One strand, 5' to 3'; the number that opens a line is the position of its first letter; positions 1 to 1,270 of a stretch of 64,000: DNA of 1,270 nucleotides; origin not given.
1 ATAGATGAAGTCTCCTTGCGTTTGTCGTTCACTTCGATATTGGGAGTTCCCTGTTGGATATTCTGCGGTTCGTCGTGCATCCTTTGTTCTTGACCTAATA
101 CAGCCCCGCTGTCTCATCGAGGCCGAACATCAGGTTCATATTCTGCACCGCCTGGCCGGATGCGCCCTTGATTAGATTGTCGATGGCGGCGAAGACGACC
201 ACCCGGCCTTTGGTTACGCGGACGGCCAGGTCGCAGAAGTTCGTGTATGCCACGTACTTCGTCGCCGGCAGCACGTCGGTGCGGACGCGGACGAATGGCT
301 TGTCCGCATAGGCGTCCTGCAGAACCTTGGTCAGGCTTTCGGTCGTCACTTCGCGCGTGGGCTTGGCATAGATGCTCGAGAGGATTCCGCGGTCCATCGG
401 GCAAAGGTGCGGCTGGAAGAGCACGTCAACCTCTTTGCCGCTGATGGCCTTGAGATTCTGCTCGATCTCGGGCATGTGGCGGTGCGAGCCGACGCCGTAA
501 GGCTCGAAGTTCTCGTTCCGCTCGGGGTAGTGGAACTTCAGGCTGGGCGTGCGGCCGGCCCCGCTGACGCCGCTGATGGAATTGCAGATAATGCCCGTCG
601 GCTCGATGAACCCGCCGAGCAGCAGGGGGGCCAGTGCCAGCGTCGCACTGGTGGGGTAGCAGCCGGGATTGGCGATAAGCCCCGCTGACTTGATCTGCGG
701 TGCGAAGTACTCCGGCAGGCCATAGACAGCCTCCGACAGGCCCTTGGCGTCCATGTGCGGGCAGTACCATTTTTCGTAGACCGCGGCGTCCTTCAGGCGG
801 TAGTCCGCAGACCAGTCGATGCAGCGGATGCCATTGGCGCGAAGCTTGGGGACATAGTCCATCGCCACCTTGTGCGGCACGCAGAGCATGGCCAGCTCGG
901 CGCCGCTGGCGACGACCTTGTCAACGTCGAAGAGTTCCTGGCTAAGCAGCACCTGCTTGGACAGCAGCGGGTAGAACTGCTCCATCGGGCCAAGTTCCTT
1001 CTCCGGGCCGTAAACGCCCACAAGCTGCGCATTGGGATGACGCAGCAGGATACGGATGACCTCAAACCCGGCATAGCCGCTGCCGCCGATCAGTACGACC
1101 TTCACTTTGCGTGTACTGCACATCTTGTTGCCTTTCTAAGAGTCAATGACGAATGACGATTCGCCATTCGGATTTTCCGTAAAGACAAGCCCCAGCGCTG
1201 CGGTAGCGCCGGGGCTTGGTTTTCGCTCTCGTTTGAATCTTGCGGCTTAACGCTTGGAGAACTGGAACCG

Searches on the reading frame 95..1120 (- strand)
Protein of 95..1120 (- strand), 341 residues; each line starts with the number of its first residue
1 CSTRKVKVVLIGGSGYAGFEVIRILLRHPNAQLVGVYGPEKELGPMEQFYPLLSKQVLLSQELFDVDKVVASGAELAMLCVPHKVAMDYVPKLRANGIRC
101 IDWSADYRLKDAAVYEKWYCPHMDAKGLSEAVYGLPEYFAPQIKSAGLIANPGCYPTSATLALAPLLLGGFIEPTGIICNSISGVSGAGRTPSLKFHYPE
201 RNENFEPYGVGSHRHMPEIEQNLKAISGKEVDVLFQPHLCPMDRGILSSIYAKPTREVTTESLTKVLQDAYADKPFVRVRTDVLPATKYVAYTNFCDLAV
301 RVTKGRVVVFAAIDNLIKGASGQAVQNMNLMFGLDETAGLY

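Call 46: search_protein_families(library=pfam, proteins=[window:95-1120:-], max_evalue=0.0001)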
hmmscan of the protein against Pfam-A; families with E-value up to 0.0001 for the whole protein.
window:95-1120:- (341 aa): 3 families
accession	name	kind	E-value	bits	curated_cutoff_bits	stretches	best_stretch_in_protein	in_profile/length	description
PF22698.1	Semialdhyde_dhC_1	-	7.3e-59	198.7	27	1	154-315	1-165/165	Semialdehyde dehydrogenase, dimerisation domain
PF01118.30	Semialdhyde_dh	-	2.7e-21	76.6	26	1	7-145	1-120/121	Semialdehyde dehydrogenase, NAD binding domain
PF02774.23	Semialdhyde_dhC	-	4e-20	73.2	26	1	163-318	1-184/184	Semialdehyde dehydrogenase, dimerisation domain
